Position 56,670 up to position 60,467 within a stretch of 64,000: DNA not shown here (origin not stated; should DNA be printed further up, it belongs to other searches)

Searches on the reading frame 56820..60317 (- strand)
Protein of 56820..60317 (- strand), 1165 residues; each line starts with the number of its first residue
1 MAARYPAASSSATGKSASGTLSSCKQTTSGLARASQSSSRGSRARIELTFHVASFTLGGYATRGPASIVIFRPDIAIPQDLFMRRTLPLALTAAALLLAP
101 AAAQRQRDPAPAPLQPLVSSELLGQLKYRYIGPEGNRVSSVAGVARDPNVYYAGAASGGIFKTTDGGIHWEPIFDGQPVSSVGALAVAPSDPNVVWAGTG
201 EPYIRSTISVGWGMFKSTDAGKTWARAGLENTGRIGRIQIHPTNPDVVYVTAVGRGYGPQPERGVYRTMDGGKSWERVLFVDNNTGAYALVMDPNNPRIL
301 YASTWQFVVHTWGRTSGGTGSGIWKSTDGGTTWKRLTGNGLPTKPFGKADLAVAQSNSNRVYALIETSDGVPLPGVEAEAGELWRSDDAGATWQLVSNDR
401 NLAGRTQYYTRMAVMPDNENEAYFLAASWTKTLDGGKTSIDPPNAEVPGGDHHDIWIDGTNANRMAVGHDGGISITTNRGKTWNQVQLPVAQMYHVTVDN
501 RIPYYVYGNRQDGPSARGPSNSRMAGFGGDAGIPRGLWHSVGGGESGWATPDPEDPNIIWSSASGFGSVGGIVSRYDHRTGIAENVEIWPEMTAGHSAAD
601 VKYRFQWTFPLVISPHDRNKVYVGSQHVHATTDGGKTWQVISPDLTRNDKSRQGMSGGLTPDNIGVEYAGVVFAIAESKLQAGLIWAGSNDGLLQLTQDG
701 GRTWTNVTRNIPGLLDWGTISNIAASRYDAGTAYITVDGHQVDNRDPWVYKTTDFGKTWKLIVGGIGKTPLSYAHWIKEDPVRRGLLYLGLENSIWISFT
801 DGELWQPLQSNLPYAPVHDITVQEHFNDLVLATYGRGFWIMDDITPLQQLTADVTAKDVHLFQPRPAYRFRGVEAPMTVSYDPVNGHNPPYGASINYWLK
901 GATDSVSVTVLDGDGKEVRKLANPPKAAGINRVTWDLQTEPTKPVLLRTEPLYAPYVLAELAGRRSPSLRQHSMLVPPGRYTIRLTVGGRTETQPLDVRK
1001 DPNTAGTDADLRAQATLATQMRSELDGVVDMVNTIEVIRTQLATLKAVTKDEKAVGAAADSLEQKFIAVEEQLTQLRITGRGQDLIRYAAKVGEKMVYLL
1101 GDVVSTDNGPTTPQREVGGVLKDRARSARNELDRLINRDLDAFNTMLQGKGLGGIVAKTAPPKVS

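Call 53: search_protein_families(library=pfam, proteins=[window:56820-60317:-], max_evalue=0.0001)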
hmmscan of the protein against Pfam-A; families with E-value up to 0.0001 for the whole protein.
window:56820-60317:- (1165 aa): 5 families
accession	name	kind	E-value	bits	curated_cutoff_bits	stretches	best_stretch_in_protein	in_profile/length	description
PF15902.12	Sortilin-Vps10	-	2e-26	93.2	33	1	215-338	4-114/446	Sortilin, neurotensin receptor 3,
PF02012.26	BNR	-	1.1e-12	46.4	27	0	750-761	1-12/12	BNR/Asp-box repeat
PF13088.12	BNR_2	-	6.4e-08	32.7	31.4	0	305-430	65-183/277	BNR repeat-like domain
PF24316.1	Tli3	-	1.5e-05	25.7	27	0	608-643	66-101/129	T6SS Tli3 immunity protein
PF13860.13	FlgD_ig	-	2.7e-05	24.5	27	0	894-936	13-55/79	FlgD Ig-like domain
